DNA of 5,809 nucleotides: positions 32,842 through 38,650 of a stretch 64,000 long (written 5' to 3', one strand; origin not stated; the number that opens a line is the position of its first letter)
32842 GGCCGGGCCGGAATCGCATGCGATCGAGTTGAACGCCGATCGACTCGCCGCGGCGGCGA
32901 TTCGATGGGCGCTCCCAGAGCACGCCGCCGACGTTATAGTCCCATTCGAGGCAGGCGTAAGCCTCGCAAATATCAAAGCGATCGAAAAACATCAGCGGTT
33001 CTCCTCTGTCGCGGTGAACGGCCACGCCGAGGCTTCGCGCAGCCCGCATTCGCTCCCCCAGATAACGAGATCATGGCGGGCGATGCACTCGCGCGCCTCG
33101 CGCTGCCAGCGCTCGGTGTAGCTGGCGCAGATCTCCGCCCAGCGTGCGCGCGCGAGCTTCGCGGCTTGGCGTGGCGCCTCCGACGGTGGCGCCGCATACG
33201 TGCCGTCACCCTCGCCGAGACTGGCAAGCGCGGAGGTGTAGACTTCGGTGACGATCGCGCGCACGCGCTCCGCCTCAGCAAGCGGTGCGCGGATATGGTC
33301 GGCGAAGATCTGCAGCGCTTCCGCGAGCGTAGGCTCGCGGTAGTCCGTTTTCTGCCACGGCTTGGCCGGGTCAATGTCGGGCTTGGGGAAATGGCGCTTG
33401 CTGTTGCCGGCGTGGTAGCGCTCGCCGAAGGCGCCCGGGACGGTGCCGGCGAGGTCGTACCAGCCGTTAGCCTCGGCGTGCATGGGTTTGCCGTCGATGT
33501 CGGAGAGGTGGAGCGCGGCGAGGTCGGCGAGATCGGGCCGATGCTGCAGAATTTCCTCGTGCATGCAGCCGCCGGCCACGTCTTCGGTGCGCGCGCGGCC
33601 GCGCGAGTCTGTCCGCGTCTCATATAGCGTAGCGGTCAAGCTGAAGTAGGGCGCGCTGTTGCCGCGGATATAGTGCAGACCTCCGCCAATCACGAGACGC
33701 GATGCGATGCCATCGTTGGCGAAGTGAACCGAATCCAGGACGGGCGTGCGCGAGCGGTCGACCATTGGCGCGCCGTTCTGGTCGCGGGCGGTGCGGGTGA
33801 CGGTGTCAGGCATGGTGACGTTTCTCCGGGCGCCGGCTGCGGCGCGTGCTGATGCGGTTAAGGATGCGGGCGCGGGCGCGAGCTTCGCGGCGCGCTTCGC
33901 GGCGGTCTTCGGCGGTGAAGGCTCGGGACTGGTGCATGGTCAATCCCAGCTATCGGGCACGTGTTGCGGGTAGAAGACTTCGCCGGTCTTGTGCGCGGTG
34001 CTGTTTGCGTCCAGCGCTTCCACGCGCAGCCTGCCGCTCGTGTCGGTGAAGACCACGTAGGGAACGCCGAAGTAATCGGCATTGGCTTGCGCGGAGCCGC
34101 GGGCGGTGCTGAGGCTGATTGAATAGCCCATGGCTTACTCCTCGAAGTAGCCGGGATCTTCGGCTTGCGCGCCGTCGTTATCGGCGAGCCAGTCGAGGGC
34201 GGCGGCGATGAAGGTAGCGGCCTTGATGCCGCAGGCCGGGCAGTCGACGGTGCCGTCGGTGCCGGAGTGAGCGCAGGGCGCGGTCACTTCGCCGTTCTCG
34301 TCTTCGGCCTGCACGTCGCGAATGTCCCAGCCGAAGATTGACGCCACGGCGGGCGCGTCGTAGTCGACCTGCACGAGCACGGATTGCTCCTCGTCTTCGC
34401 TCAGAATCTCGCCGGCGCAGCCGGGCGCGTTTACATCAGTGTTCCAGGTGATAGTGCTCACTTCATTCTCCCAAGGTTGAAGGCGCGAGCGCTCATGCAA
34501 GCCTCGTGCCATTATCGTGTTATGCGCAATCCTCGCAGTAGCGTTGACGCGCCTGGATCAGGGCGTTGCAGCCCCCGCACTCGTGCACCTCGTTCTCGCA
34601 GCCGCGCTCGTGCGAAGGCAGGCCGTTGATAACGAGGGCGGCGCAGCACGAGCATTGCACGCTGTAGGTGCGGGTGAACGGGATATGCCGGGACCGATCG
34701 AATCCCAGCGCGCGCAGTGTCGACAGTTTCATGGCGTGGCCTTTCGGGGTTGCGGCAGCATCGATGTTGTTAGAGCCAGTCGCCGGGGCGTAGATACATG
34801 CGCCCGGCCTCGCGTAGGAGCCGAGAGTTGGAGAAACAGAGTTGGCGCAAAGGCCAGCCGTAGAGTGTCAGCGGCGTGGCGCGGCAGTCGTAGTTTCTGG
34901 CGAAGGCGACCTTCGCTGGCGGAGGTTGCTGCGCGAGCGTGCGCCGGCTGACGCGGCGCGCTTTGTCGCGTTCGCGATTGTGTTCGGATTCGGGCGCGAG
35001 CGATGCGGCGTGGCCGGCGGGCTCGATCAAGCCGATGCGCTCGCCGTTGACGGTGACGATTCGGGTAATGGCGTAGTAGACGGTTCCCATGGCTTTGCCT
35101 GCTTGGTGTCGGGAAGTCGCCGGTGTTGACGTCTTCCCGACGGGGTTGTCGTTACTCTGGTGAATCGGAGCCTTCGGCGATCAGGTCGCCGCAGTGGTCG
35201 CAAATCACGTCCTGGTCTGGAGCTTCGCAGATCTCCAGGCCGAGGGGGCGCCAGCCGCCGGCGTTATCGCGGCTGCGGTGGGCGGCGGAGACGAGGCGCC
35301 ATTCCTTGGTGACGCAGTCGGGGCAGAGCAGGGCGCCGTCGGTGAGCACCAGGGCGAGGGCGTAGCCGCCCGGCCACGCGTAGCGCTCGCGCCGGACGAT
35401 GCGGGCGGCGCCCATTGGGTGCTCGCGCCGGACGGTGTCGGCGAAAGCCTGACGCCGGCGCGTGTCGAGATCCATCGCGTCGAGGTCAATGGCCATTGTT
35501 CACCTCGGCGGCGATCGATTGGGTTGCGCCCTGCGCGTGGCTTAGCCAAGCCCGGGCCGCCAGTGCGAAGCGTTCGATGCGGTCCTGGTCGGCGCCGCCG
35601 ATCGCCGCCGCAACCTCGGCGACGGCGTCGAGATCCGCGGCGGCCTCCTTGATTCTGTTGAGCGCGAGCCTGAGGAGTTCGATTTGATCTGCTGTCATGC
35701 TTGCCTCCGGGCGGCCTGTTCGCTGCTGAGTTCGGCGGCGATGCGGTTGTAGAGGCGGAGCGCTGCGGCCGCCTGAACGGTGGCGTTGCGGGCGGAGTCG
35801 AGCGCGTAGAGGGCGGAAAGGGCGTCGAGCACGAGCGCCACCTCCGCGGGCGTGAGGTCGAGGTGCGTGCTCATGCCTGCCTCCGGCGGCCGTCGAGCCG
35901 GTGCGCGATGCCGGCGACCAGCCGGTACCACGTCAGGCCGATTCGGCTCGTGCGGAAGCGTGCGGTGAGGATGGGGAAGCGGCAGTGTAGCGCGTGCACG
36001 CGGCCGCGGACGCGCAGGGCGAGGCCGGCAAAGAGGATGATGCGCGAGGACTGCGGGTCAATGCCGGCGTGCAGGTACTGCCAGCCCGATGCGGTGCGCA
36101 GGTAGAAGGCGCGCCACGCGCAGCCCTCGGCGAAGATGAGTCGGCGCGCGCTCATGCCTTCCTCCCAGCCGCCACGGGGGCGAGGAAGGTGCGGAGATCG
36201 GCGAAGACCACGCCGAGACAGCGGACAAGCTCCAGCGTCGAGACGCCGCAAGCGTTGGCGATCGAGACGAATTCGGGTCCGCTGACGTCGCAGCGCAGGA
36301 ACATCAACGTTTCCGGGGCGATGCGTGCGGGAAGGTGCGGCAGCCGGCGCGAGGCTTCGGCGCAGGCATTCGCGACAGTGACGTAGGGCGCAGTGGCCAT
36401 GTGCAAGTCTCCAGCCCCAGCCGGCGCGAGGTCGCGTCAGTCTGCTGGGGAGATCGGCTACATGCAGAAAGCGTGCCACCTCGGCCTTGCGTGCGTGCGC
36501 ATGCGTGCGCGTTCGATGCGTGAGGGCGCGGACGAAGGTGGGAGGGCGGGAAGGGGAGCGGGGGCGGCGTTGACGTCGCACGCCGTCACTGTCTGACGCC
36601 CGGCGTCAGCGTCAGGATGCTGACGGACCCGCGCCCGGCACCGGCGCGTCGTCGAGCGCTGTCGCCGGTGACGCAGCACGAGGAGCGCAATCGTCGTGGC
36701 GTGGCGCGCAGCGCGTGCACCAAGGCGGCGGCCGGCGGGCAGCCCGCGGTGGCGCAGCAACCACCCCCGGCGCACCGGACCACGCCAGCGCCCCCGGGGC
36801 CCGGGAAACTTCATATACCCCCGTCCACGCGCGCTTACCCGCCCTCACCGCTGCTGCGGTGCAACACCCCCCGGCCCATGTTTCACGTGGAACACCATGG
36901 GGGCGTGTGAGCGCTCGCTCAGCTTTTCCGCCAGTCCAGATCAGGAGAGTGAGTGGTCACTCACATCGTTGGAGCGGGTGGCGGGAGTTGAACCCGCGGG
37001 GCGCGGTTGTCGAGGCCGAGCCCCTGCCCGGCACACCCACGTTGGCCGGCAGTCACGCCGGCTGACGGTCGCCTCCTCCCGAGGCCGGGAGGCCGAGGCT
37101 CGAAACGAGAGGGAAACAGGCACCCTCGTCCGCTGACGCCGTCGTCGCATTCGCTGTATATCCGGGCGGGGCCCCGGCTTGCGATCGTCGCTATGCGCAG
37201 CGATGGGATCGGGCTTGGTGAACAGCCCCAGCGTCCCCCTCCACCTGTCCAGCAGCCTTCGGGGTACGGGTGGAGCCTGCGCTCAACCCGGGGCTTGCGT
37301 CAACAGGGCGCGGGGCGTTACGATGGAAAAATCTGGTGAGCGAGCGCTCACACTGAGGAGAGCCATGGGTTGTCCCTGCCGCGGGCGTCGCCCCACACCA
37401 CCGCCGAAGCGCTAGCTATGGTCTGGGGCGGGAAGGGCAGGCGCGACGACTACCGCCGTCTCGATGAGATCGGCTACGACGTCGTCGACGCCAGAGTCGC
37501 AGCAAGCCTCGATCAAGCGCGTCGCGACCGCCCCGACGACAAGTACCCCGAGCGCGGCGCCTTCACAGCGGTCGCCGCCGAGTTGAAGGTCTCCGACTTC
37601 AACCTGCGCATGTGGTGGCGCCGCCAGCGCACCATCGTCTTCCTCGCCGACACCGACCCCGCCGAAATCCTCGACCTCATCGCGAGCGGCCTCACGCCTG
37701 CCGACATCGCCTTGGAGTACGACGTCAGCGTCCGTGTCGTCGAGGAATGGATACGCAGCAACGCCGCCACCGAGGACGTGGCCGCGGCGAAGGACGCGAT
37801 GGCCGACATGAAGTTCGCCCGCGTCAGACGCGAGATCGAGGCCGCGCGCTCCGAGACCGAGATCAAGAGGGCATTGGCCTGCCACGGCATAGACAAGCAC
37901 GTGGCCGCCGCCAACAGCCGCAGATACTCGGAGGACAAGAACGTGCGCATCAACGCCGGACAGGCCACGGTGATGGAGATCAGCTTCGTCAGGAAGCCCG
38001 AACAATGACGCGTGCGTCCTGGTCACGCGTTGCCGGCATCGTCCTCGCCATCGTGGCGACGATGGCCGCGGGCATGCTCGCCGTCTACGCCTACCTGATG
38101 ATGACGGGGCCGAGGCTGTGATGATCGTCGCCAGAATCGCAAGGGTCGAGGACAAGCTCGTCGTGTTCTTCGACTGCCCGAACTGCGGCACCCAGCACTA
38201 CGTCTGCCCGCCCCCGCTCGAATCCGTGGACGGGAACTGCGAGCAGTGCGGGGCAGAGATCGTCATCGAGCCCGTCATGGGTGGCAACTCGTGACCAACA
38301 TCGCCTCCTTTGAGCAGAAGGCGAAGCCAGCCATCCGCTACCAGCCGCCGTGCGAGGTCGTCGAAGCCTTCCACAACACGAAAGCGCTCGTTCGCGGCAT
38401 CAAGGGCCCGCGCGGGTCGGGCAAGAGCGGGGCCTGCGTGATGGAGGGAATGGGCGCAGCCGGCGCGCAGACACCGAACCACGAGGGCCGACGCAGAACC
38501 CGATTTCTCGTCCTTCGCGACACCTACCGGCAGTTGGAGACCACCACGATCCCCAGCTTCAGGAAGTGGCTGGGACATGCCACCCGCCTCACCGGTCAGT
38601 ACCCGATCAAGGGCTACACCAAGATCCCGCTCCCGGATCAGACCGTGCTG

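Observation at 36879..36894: A perfect host-chromosome parS site in a phage with no visible ParA/ParB or integrase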

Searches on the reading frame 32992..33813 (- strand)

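Call 15: search_protein_families(library=pfam, proteins=[window:32992-33813:-], max_evalue=0.01)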
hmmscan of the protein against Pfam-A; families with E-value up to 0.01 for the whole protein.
window:32992-33813:- (273 aa): 0 families

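Call 18: search_protein_families(library=phrogs, proteins=[window:32992-33813:-], max_evalue=0.001)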
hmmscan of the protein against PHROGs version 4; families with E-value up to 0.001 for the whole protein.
window:32992-33813:- (273 aa): 1 family
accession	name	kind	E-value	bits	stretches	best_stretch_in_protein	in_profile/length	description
phrog_17696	-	unknown function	1.9e-20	74.4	1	42-123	27-112/190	-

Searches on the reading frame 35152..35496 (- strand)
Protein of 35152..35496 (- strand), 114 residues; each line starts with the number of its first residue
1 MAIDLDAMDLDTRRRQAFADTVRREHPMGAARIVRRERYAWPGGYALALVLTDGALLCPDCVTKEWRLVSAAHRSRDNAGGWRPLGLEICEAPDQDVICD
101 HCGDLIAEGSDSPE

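Call 15: search_protein_families(library=pfam, proteins=[window:35152-35496:-], max_evalue=0.01)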
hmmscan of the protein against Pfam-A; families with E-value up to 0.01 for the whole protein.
window:35152-35496:- (114 aa): 1 family
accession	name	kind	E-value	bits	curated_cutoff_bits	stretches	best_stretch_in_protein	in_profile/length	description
PF13248.11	Zn_ribbon_3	-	0.0085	16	27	0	94-103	14-23/26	zinc-ribbon domain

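Call 18: search_protein_families(library=phrogs, proteins=[window:35152-35496:-], max_evalue=0.001)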
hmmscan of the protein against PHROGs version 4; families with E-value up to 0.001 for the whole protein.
window:35152-35496:- (114 aa): 1 family
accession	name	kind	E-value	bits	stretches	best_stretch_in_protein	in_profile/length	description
phrog_18452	-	DNA, RNA and nucleotide metabolism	1.7e-08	35.6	1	34-109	16-88/98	DNA ligase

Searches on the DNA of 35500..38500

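Call 13: search_rna_families(source=window, start=35500, end=38500, threshold=evalue, max_evalue=1, show_alignments=3)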
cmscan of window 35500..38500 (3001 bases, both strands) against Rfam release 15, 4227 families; matches with E-value up to 1: 0.
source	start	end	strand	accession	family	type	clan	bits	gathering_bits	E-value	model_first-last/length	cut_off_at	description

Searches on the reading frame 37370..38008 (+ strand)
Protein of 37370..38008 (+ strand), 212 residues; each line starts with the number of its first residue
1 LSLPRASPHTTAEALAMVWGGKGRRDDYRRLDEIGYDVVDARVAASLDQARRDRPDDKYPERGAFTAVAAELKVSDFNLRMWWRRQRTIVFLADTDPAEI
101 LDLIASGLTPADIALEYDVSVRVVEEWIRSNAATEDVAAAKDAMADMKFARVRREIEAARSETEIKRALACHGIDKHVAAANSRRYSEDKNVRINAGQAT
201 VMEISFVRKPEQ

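Call 15: search_protein_families(library=pfam, proteins=[window:37370-38008:+], max_evalue=0.01)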
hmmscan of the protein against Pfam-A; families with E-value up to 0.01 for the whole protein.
window:37370-38008:+ (212 aa): 1 family
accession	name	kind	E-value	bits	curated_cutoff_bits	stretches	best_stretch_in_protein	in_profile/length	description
PF13384.12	HTH_23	-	0.0014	18.8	24.6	1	98-129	8-39/50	Homeodomain-like domain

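Call 18: search_protein_families(library=phrogs, proteins=[window:37370-38008:+], max_evalue=0.001)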
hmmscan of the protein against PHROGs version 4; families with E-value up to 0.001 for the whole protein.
window:37370-38008:+ (212 aa): 1 family
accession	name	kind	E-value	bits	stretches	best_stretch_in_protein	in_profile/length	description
phrog_664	-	DNA, RNA and nucleotide metabolism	4.8e-05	24.3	1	92-173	85-164/210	DNA binding protein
